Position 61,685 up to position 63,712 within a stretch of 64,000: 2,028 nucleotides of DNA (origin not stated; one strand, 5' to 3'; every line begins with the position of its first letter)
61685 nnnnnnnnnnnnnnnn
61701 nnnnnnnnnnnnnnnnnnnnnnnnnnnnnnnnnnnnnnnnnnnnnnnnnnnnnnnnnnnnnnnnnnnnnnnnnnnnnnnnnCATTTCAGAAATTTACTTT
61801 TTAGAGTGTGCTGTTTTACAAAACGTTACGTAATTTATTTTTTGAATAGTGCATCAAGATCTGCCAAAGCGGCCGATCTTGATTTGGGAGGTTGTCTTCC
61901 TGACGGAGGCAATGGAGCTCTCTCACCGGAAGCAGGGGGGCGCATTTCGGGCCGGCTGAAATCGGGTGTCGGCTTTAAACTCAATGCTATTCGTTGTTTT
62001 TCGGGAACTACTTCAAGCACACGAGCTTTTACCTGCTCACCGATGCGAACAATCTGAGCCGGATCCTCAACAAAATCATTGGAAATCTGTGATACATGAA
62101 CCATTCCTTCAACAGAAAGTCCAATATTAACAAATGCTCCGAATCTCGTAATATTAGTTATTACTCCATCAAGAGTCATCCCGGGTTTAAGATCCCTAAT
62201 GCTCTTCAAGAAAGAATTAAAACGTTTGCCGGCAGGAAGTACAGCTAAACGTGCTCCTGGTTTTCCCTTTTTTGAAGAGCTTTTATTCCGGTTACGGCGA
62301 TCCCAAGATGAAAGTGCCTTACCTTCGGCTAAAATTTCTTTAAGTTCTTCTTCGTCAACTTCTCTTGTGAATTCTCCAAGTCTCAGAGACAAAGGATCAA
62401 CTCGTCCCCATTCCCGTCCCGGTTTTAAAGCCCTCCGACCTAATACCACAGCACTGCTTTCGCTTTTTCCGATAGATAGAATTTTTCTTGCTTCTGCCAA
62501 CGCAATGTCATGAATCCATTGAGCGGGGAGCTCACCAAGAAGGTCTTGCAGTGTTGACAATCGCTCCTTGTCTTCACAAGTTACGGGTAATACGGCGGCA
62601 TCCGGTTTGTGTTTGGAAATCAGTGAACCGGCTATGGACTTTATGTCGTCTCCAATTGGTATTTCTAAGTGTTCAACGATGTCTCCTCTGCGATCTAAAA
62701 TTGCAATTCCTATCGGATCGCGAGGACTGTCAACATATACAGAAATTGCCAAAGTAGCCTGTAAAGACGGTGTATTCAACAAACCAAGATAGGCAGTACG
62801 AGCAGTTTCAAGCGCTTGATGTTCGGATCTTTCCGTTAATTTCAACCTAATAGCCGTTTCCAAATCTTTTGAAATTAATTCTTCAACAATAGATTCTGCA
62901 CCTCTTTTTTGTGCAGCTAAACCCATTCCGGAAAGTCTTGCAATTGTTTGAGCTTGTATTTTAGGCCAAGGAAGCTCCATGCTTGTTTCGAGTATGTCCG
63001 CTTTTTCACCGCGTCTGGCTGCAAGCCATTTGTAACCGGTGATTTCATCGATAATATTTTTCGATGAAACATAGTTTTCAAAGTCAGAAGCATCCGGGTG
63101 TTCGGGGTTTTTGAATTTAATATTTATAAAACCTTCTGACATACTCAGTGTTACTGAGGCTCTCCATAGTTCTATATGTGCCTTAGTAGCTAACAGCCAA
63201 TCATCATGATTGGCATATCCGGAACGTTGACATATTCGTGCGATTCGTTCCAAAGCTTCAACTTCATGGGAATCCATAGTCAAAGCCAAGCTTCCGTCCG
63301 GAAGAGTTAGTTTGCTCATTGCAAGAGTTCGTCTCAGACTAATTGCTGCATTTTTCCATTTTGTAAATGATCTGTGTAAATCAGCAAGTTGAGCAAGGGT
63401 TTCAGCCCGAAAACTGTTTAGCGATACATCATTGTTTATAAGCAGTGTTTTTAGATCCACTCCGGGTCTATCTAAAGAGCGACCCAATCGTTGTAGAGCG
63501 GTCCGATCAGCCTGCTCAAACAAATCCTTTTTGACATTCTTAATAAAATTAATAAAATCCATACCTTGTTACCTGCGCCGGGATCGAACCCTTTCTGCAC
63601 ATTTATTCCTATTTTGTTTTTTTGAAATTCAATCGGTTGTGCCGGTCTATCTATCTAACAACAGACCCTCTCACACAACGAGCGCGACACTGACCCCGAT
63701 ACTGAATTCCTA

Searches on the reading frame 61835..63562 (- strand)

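Call 22: search_protein_families(library=ncbifam, proteins=[window:61835-63562:-], max_evalue=0.00001)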
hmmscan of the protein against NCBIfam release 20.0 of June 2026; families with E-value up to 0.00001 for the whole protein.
window:61835-63562:- (575 aa): 25 families
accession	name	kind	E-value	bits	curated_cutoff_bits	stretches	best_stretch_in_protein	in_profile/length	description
NF005208.0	PRK06676.1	equivalog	1.2e-21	77.2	368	1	455-532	188-264/391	30S ribosomal protein S1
NF004952.0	PRK06299.1-2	equivalog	4.4e-18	64.9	524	1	454-530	212-287/580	30S ribosomal protein S1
NF000907.0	PRK00087.1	equivalog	6e-18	64.4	624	1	460-532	563-635/671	bifunctional 4-hydroxy-3-methylbut-2-enyl diphosphate reductase/30S ribosomal protein S1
NF005973.0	PRK08059.1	equivalog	1.9e-17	63.5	148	1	458-535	5-82/123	S1 domain-containing post-transcriptional regulator GSP13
NF040579.1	S1_dom_CvfD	subfamily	3.6e-17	62.6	117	1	459-534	2-77/113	CvfD/Ygs/GSP13 family RNA-binding post-transcriptional regulator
NF004955.0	PRK06299.1-5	equivalog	2.8e-16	58.9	878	1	453-530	191-267/566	30S ribosomal protein S1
NF005911.0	PRK07899.1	equivalog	3.9e-16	58.8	691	1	455-532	203-279/486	30S ribosomal protein S1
TIGR00717.1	rpsA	equivalog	4.3e-16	58.5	577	1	457-531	269-344/516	30S ribosomal protein S1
NF010379.0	PRK13806.1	equivalog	1.9e-15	56.5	648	1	453-530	195-276/491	30S ribosomal protein S1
NF004954.0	PRK06299.1-4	equivalog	3.8e-15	55.1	727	1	454-530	185-260/560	30S ribosomal protein S1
NF006363.0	PRK08582.1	equivalog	9.4e-15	55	171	1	461-538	6-82/140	S1 domain-containing RNA-binding protein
NF004953.0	PRK06299.1-3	equivalog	6.7e-14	51.1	720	1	455-530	208-282/580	30S ribosomal protein S1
NF004956.0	PRK06299.1-6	equivalog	2.1e-13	49.8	711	1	457-530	282-356/554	30S ribosomal protein S1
NF004473.0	PRK05807.1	equivalog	3.7e-12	46.8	178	1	458-532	3-75/136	S1 domain-containing RNA-binding protein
NF004951.0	PRK06299.1-1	equivalog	5.8e-12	44.8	918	1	456-530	187-260/556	30S ribosomal protein S1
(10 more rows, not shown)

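Call 23: search_protein_families(library=pfam, proteins=[window:61835-63562:-], max_evalue=0.00001)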
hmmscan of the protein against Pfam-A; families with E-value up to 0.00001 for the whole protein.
window:61835-63562:- (575 aa): 2 families
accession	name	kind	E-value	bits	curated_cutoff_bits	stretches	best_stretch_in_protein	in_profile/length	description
PF00575.29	S1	-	9.6e-20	71.2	22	1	459-530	3-74/74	S1 RNA binding domain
PF23459.1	S1_RRP5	-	7.9e-08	33.2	27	1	458-529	1-72/72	RRP5 S1 domain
